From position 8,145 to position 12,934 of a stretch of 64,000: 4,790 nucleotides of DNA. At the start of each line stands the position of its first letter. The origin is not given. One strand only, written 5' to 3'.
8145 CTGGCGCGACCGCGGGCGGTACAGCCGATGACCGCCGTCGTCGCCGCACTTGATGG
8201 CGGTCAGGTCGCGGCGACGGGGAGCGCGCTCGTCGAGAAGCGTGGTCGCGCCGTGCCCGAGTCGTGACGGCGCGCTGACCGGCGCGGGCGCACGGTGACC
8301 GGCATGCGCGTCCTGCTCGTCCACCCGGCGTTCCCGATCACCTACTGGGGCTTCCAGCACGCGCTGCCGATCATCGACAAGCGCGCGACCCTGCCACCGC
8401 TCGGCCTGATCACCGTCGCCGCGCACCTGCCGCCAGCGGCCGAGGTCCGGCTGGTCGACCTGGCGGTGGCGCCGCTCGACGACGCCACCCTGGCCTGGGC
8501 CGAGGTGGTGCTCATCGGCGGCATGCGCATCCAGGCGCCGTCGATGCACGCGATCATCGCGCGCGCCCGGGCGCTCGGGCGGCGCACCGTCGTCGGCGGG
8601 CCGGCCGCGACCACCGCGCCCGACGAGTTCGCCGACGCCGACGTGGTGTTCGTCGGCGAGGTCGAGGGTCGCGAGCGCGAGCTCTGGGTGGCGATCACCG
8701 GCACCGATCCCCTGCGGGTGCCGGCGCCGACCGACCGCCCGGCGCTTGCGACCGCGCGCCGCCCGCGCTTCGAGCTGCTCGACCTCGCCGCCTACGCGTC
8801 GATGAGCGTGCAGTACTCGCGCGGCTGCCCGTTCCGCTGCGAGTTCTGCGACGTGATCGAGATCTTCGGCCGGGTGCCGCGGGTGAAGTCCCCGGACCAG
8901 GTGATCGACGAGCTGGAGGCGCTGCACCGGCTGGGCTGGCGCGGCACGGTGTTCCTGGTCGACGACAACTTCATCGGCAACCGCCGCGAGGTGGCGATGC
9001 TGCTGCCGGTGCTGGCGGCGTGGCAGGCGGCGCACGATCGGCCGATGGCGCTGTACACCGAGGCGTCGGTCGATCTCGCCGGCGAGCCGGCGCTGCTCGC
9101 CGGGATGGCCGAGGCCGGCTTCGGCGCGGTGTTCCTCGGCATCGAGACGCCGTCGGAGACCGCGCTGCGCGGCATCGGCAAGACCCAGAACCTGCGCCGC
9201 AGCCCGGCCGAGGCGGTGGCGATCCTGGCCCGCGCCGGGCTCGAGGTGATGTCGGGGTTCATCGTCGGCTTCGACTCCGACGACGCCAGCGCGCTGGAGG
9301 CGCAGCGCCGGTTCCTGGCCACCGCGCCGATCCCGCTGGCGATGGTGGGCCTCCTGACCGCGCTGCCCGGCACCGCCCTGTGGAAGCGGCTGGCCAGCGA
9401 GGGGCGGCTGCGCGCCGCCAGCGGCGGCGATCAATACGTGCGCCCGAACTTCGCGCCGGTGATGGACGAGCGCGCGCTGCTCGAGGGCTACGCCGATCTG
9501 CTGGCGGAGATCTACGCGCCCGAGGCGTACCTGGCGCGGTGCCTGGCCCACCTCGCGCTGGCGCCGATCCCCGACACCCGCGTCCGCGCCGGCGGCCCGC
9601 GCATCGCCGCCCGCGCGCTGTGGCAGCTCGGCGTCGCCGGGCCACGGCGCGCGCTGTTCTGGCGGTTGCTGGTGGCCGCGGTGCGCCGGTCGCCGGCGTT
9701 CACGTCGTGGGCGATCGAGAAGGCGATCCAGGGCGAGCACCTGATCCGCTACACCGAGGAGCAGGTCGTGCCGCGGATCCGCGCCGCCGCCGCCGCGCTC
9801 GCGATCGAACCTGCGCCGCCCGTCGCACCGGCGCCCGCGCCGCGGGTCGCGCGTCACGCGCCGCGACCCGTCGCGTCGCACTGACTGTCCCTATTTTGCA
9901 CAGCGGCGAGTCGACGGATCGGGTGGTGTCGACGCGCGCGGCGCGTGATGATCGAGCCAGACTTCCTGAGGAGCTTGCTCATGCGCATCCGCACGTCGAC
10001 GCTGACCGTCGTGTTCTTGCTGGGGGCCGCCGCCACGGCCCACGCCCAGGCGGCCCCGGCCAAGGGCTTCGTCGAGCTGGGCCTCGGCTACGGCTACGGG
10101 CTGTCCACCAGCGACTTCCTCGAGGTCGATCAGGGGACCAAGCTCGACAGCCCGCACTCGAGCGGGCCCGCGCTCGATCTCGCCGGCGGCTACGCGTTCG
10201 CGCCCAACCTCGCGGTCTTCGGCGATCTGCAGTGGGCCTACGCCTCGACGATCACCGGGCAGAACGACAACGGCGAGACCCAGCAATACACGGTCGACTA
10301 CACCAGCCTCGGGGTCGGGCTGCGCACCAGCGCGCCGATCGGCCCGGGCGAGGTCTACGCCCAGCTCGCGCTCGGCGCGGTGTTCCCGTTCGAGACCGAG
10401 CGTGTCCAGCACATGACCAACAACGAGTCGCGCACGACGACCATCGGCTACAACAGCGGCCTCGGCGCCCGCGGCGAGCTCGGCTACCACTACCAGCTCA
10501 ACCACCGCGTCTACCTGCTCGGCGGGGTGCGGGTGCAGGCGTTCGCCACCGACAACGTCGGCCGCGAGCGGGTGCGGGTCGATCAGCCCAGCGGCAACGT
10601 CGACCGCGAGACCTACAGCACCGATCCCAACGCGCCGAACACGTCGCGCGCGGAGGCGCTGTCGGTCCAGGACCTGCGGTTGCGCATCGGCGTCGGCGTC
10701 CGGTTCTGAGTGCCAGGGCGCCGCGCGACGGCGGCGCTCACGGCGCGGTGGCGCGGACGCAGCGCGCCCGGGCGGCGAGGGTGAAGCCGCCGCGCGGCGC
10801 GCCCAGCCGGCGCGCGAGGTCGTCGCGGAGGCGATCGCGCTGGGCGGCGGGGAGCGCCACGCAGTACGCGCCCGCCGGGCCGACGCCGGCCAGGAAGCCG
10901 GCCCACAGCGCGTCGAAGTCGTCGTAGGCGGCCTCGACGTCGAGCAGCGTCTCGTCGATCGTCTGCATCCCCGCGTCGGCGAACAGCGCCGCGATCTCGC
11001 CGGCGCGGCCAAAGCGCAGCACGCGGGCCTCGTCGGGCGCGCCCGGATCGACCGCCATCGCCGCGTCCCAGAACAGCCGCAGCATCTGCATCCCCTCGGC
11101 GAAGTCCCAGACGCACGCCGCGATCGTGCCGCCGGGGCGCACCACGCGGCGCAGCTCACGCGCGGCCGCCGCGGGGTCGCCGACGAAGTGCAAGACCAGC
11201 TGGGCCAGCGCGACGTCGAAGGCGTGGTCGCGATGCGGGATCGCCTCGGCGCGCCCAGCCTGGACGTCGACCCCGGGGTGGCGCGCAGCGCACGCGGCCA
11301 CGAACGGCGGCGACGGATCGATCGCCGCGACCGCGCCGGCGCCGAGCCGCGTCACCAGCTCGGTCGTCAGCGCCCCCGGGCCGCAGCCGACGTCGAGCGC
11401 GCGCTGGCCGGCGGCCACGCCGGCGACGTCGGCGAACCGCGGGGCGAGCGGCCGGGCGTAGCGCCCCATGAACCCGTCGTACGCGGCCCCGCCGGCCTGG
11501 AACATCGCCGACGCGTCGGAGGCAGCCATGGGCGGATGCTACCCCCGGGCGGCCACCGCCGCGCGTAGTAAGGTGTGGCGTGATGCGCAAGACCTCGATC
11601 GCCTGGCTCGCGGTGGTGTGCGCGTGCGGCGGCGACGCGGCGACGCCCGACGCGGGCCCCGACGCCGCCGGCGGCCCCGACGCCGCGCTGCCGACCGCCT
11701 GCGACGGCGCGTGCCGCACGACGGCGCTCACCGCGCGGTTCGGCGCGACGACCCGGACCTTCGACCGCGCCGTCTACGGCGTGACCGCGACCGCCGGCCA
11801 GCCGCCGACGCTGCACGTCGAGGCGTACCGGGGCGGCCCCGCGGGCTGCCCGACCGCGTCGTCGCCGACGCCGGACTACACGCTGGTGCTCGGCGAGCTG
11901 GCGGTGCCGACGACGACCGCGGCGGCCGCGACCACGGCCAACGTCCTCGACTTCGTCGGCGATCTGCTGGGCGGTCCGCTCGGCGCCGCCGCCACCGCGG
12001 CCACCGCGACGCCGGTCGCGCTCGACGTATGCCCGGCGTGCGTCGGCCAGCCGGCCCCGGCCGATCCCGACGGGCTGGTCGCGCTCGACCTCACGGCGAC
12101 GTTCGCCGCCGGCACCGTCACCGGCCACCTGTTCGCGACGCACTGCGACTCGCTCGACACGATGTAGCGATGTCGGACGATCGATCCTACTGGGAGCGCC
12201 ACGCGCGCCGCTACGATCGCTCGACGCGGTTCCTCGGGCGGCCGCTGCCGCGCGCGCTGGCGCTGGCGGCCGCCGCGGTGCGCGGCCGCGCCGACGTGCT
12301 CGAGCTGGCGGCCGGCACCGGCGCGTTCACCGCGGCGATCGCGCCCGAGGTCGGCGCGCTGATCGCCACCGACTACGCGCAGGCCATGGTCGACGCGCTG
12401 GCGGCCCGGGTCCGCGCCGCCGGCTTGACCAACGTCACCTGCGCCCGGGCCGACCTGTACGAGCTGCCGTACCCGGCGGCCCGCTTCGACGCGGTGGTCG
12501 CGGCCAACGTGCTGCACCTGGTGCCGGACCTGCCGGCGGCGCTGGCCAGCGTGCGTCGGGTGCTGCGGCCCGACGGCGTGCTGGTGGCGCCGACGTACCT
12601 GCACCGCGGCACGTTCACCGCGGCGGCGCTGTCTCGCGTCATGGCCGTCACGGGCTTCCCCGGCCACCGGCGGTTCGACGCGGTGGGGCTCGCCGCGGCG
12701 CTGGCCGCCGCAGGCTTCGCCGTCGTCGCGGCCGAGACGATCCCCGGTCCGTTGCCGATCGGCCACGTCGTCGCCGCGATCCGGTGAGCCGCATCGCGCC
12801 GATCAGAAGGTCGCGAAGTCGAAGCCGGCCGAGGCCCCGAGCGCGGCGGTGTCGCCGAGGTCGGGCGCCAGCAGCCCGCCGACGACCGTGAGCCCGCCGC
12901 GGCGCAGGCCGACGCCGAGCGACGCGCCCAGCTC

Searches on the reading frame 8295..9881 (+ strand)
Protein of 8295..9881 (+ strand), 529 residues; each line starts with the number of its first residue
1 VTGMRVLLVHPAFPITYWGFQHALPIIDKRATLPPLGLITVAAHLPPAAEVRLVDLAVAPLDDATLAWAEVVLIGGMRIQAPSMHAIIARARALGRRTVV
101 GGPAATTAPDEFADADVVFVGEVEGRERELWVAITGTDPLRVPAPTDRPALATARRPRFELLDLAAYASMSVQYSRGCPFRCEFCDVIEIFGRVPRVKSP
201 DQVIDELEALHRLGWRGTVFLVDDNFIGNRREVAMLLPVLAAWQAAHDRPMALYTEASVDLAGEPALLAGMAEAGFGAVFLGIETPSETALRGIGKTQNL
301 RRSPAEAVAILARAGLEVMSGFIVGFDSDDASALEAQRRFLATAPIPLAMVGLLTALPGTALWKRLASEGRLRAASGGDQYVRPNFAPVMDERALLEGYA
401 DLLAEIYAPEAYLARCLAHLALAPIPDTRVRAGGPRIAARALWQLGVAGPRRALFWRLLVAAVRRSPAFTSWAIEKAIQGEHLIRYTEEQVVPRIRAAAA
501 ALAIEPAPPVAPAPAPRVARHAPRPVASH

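Call 44: search_protein_families(library=pfam, proteins=[window:8295-9881:+], max_evalue=0.001)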
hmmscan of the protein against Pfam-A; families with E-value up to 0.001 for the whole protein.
window:8295-9881:+ (529 aa): 4 families
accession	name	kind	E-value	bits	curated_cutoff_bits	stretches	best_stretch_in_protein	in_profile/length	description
PF13282.11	DUF4070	-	5.2e-30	104.8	22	1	360-489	1-137/144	Domain of unknown function (DUF4070)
PF04055.27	Radical_SAM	-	6.4e-17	62.6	29.5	1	173-330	2-155/166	Radical SAM superfamily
PF02310.24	B12-binding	-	1e-08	35.5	32.1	1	32-129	11-119/121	B12 binding domain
PF04016.18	DUF364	-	0.00029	20.9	23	1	62-124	56-117/147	Putative heavy-metal chelation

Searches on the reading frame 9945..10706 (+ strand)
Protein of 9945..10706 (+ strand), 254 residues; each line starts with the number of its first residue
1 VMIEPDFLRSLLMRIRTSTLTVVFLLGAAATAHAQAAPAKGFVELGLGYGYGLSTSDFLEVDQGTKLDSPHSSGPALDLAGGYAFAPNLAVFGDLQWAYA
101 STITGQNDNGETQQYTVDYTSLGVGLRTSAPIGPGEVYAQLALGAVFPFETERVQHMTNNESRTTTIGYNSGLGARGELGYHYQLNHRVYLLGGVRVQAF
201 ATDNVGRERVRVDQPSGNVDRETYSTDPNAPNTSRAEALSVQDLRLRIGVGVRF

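Call 44: search_protein_families(library=pfam, proteins=[window:9945-10706:+], max_evalue=0.001)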
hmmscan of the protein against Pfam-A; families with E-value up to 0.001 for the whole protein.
window:9945-10706:+ (254 aa): 1 family
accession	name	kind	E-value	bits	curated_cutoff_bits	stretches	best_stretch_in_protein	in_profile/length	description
PF13505.12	OMP_b-brl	-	1.8e-09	38.5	28.7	1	24-186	3-147/175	Outer membrane protein beta-barrel domain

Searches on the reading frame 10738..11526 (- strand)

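Call 44: search_protein_families(library=pfam, proteins=[window:10738-11526:-], max_evalue=0.001)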
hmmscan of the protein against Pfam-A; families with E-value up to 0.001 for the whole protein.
window:10738-11526:- (262 aa): 8 families
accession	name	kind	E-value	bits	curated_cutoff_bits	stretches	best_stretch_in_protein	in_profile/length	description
PF08241.18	Methyltransf_11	-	3.7e-22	79.2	21.2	1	44-136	1-94/95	Methyltransferase domain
PF13649.12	Methyltransf_25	-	1.2e-18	68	27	1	44-133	2-97/97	Methyltransferase domain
PF08242.18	Methyltransf_12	-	9.4e-15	55.6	30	1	44-135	1-98/98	Methyltransferase domain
PF13847.12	Methyltransf_31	-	1.3e-12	48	27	1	40-139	4-111/145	Methyltransferase domain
PF13489.12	Methyltransf_23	-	3.3e-12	46.9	27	1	19-189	4-161/164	Methyltransferase domain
PF01209.24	Ubie_methyltran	-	2.3e-08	34.1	20.1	1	33-136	41-150/233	ubiE/COQ5 methyltransferase family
PF07021.18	MetW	-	2.5e-05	24.4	21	1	37-130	11-103/193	Methionine biosynthesis protein MetW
PF01728.25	FtsJ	-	0.00012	22.5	24.1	1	38-74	20-56/181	FtsJ-like methyltransferase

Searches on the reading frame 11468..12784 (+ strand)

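Call 44: search_protein_families(library=pfam, proteins=[window:11468-12784:+], max_evalue=0.001)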
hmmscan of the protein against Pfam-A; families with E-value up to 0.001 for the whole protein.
window:11468-12784:+ (439 aa): 9 families
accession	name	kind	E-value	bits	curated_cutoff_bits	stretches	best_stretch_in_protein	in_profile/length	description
PF13649.12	Methyltransf_25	-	2.7e-20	73.3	27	1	277-370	1-97/97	Methyltransferase domain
PF08241.18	Methyltransf_11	-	7.3e-20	71.9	21.2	1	278-373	1-94/95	Methyltransferase domain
PF08242.18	Methyltransf_12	-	1.5e-16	61.3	30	1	278-372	1-98/98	Methyltransferase domain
PF13489.12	Methyltransf_23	-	1.8e-14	54.3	27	1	258-421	7-163/164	Methyltransferase domain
PF13847.12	Methyltransf_31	-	2.1e-14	53.9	27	1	276-376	6-111/145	Methyltransferase domain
PF01209.24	Ubie_methyltran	-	3.7e-10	40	20.1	1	269-373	43-150/233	ubiE/COQ5 methyltransferase family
PF06080.18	DUF938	-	2.8e-06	27.7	27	1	273-385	24-149/202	Protein of unknown function (DUF938)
PF05401.17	NodS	-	1.7e-05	25.2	24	1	272-373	42-143/201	Nodulation protein S (NodS)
PF05958.17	tRNA_U5-meth_tr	-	0.00013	21.5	23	1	274-329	202-257/357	tRNA (Uracil-5-)-methyltransferase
